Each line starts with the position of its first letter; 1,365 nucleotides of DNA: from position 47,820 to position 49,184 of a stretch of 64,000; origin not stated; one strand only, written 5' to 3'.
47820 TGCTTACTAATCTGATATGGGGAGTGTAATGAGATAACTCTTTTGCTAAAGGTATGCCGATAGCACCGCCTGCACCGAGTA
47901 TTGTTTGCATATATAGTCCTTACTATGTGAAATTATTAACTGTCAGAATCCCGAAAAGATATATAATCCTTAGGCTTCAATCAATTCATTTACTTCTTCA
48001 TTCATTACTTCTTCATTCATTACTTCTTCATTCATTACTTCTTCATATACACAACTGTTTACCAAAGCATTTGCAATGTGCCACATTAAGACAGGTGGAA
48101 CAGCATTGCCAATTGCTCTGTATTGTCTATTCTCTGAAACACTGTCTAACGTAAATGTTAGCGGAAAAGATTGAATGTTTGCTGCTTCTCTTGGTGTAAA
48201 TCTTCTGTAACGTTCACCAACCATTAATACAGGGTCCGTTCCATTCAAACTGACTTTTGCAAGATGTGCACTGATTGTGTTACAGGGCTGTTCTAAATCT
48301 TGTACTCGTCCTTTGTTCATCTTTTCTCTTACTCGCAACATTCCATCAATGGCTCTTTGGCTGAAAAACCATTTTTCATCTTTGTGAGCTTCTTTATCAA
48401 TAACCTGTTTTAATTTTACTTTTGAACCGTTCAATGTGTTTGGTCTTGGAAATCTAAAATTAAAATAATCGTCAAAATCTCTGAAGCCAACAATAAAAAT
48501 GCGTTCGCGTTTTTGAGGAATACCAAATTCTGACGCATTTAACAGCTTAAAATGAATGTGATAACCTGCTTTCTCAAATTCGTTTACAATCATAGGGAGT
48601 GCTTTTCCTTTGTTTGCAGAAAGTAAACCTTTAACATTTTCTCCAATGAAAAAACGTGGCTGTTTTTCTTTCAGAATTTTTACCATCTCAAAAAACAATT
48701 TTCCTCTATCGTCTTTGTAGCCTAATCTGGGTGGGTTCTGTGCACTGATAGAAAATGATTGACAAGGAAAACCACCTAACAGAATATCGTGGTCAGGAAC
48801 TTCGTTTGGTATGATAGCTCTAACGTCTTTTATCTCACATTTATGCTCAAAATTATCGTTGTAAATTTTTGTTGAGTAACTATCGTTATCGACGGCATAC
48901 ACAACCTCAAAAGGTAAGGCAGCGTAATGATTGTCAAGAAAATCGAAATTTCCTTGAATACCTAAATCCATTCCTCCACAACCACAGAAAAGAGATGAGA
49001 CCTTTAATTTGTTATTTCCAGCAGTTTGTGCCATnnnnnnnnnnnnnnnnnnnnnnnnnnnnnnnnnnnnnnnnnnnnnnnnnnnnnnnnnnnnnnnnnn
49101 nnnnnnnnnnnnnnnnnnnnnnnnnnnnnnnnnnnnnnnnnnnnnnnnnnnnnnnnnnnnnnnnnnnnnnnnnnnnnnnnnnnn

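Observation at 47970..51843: C-M-R-M type II restriction-modification operon with two m5C methyltransferases and a palindromic C-box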

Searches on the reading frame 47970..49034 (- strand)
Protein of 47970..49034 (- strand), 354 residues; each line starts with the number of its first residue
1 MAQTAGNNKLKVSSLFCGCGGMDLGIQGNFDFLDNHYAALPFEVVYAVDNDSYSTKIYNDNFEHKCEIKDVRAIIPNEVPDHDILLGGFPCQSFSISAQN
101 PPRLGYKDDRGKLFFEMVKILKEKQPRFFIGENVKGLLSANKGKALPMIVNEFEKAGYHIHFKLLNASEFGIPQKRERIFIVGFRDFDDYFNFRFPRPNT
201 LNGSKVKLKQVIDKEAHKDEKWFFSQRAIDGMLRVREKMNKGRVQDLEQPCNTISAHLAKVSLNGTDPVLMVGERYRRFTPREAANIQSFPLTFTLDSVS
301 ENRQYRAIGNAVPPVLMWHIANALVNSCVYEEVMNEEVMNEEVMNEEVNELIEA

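Call 3: search_protein_families(library=pfam, proteins=[window:47970-49034:-], max_evalue=0.01)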
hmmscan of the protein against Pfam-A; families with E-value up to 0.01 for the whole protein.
window:47970-49034:- (354 aa): 1 family
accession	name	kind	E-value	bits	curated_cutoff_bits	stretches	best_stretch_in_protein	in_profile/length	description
PF00145.23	DNA_methylase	-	1.9e-74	251.5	22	1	11-325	2-323/324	C-5 cytosine-specific DNA methylase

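Call 4: search_protein_families(library=ncbifam, proteins=[window:47970-49034:-], max_evalue=0.01)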
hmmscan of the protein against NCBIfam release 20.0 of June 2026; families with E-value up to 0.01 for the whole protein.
window:47970-49034:- (354 aa): 2 families
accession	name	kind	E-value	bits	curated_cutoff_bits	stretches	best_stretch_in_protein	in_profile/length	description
TIGR00675.1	dcm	superfamily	1.9e-94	317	100.65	1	14-324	3-329/329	DNA (cytosine-5-)-methyltransferase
NF007772.0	PRK10458.1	subfamily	3.4e-26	91.8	710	1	9-186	88-288/472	DNA cytosine methylase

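Call 5: search_protein_families(library=padloc, proteins=[window:47970-49034:-], max_evalue=0.01)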
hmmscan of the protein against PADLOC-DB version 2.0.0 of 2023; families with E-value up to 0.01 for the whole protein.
window:47970-49034:- (354 aa): 65 families (the best 25 are shown)
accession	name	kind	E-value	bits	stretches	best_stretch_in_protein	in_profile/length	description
PDLC03272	MTase_II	-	3e-84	281.5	1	4-331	69-393/407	Type II methyltransferase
PDLC03378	MTase_II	-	2.5e-80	268.3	1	9-332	2-334/344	Type II methyltransferase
PDLC00027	DruM2|DruM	-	6.7e-56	188.2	2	7-270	9-264/361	DNA cytosine methylase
PDLC03234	MTase_II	-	1.4e-54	183.8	2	9-213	4-200/375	Type II methyltransferase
PDLC00031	DruM2|DruM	-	1.5e-54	183.5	2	7-270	9-264/361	DNA cytosine methylase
PDLC03326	MTase_II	-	2e-51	173.5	2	10-211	5-195/412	Type II methyltransferase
PDLC00026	DruM2|DruM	-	4.3e-50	169.2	1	8-332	3-322/336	DNA cytosine methylase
PDLC00033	DruM2|DruM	-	4.6e-50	168.9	2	5-206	17-208/368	DNA cytosine methylase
PDLC02653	DrmMII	-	1.8e-49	166.5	1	11-340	6-324/333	DrmMII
PDLC03361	MTase_II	-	2.6e-47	159.7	1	7-341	84-449/455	Type II methyltransferase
PDLC02656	DrmMII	-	1.9e-44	150.3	2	8-185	3-203/491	DrmMII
PDLC03731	oMTase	-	1.2e-43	147.4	1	6-326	10-319/326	orphan methyltransferase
PDLC03242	MTase_II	-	1.1e-42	144.5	1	9-329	100-400/409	Type II methyltransferase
PDLC03217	MTase_II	-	1.5e-42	143.9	1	5-188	17-188/703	Type II methyltransferase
PDLC02649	DrmMII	-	3.1e-41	139.7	2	51-212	81-244/422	DrmMII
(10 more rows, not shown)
